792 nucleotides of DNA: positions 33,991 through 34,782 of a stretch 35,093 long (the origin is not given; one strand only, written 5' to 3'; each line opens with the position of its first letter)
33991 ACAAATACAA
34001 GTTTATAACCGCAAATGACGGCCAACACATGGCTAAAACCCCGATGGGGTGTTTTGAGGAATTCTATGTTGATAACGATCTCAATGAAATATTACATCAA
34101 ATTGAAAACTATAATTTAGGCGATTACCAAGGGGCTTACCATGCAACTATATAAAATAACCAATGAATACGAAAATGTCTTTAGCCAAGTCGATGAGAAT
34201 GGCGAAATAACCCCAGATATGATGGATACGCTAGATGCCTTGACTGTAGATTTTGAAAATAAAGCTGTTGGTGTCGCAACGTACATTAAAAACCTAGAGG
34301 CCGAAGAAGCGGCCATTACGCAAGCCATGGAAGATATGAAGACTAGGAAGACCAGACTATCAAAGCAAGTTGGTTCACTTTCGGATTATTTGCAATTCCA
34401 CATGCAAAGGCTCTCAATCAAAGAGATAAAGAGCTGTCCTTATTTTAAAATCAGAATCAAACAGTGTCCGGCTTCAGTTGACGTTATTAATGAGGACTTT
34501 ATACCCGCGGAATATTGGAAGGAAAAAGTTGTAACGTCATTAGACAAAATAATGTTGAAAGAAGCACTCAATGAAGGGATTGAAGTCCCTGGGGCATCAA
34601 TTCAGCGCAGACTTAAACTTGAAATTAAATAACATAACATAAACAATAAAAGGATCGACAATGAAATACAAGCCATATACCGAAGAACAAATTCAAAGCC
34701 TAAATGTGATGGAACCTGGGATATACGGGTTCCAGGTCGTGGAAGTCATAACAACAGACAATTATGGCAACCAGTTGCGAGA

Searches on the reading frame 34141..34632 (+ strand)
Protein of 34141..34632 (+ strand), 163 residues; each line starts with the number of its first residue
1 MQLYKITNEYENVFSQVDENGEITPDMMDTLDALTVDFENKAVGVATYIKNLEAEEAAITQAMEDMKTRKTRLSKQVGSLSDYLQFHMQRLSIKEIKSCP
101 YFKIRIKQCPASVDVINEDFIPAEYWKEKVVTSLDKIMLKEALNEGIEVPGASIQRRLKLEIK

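Call 102: search_protein_families(library=pfam, proteins=[window:34141-34632:+], max_evalue=0.001)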
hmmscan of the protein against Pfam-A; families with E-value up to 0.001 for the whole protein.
window:34141-34632:+ (163 aa): 1 family
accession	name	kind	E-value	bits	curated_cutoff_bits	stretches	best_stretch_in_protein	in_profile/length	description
PF05565.16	Sipho_Gp157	-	2.4e-38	132.1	28.6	1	2-163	1-162/162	Siphovirus Gp157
